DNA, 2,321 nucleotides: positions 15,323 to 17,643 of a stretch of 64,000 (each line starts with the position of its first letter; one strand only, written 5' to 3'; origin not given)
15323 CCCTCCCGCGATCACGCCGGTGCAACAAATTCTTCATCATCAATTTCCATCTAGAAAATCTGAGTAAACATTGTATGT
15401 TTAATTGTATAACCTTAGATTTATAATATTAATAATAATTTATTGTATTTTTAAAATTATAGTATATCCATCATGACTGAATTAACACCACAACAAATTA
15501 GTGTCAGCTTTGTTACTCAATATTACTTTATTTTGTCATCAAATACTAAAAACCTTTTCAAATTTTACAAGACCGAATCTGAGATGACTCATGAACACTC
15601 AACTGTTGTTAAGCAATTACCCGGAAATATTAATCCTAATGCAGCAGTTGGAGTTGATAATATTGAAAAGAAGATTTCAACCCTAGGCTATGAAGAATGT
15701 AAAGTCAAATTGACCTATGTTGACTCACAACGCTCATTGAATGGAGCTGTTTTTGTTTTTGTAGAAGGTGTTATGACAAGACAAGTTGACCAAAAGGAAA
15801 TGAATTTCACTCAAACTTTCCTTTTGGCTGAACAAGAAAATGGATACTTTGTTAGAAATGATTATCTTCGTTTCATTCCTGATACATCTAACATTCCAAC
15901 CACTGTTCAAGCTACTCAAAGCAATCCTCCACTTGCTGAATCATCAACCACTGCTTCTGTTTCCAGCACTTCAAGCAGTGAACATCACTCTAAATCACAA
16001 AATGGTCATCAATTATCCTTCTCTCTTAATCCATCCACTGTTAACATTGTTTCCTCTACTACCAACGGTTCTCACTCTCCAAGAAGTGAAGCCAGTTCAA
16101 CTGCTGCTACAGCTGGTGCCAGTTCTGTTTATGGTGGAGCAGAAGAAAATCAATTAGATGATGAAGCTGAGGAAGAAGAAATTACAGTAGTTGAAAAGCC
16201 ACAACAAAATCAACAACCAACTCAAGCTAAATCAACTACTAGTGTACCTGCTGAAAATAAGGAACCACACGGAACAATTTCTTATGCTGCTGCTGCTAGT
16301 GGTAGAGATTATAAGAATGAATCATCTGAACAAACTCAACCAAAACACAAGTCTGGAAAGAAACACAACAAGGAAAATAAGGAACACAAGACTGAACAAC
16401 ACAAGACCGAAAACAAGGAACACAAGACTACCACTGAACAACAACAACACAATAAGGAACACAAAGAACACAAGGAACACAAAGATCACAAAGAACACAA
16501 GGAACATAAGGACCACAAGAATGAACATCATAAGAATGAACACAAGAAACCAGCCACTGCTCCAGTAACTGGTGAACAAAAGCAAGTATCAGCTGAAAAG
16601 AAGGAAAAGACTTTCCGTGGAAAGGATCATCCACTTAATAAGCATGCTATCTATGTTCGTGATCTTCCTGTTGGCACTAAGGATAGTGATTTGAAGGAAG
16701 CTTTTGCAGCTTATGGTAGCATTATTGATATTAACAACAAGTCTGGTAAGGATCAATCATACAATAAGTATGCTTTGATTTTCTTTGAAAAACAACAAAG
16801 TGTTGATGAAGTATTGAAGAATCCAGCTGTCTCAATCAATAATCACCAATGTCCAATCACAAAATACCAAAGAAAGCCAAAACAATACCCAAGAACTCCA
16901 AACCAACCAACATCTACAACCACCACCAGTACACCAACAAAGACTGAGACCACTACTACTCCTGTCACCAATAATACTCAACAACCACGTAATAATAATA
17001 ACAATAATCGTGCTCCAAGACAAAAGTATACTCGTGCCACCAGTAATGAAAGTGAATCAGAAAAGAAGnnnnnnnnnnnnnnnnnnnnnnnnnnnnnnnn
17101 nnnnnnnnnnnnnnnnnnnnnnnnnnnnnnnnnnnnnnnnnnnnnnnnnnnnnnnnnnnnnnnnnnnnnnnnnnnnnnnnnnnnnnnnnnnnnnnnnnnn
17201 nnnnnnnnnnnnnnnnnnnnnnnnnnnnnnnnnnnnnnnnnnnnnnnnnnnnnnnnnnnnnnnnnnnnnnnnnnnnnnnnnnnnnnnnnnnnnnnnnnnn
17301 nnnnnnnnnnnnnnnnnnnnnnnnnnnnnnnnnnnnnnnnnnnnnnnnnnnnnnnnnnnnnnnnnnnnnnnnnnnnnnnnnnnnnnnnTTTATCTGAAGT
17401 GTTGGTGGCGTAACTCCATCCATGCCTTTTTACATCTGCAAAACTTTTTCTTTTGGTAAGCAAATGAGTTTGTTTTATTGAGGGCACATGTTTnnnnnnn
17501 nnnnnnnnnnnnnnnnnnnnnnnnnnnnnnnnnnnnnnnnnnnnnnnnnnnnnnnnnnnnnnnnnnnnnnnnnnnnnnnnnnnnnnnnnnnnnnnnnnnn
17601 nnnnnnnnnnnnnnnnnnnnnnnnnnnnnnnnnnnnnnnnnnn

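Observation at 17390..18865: PPR gene carrying two in-frame TAG codons and two homopolymer frameshifts, possibly with a degenerate DYW-like tail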

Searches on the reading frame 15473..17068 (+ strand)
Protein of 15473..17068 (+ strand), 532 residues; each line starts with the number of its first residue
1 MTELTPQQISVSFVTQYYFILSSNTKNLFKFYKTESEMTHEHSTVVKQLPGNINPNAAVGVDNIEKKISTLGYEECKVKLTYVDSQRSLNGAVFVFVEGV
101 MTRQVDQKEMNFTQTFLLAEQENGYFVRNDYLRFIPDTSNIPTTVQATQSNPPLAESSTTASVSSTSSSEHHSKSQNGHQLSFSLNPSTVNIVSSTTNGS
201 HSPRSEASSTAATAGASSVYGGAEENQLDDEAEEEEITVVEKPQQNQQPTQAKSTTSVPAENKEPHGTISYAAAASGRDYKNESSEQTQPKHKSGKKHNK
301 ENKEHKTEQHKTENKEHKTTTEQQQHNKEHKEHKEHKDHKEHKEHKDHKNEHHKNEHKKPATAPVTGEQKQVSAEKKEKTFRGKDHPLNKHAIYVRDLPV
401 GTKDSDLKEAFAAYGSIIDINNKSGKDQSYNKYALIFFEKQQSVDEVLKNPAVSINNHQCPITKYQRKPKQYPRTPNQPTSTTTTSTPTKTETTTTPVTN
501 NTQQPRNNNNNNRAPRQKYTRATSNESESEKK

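Call 7: list_cluster_members(proteins=[window:15473-17068:+, window:20458-22443:+, window:12915-15044:+, window:23546-25171:+, window:25332-26831:+, window:35473-37386:+])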
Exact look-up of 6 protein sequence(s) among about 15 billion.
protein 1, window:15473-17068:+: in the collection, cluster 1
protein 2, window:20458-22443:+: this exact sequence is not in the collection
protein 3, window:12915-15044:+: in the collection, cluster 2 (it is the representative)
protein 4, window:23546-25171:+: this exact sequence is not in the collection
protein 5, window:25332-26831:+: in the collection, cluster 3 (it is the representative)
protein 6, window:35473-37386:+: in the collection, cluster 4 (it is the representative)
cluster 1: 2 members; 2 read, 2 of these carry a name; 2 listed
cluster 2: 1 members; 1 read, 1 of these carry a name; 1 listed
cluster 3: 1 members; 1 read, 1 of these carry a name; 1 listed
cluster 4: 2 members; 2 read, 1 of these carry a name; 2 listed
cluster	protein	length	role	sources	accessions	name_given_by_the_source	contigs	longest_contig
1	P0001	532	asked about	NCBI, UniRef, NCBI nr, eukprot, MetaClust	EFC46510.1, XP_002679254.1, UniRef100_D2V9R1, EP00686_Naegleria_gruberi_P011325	predicted protein [Naegleria gruberi] | Predicted protein n=1 Tax=Naegleria gruberi TaxID=5762 RepID=D2V9R1_NAEGR | uncharacterized protein NAEGRDRAFT_79095 [Naegleria gruberi]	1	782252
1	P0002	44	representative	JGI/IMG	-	hypothetical protein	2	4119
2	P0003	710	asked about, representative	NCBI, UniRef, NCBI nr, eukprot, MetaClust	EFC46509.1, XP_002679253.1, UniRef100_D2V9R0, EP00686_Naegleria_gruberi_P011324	kinesin-14 [Naegleria gruberi] | Kinesin-14 n=1 Tax=Naegleria gruberi TaxID=5762 RepID=D2V9R0_NAEGR | XP_002679253.1 kinesin-14 [Naegleria gruberi]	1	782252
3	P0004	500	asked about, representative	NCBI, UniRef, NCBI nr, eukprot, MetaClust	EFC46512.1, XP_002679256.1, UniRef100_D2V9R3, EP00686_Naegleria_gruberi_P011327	predicted protein [Naegleria gruberi] | Predicted protein n=1 Tax=Naegleria gruberi TaxID=5762 RepID=D2V9R3_NAEGR | uncharacterized protein NAEGRDRAFT_65529 [Naegleria gruberi]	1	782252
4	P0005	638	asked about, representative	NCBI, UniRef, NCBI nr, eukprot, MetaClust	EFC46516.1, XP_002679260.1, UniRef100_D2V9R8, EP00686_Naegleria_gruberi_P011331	electron transfer flavoprotein-ubiquinone oxidoreductase [Naegleria gruberi] | Electron transfer flavoprotein-ubiquinone oxidoreductase n=1 Tax=Naegleria gruberi ... | XP_002679260.1 electron transfer flavoprotein-ubiquinone oxidoreductase [Naegleria ...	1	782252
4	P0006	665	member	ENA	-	-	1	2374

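Call 55: find_encoding_contigs(protein=P0002, flank=5000, max_places=5)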
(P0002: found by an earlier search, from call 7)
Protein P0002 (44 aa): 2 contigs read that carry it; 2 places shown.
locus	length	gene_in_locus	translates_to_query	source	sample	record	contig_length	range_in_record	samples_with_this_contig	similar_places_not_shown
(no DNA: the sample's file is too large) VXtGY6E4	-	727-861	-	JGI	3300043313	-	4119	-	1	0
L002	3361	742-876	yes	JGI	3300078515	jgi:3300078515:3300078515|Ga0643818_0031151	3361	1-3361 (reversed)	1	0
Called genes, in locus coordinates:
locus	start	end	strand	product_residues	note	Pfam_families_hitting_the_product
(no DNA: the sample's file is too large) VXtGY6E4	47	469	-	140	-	-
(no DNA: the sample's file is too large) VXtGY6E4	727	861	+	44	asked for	-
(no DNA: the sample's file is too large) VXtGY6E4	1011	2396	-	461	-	PF00176:SNF2-rel_dom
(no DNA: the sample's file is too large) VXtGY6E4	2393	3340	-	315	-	PF00476:DNA_pol_A (weak)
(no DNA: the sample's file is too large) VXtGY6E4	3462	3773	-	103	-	-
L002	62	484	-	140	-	-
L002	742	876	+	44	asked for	-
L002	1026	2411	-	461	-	PF00176:SNF2-rel_dom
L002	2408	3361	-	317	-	?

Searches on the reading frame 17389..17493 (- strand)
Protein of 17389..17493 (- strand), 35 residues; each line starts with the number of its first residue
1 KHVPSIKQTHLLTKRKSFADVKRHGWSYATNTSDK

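Call 6: search_protein_families(library=pfam, max_evalue=1, proteins=[window:17389-17493:-])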
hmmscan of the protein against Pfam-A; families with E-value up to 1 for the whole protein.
seq(35 aa): 0 families
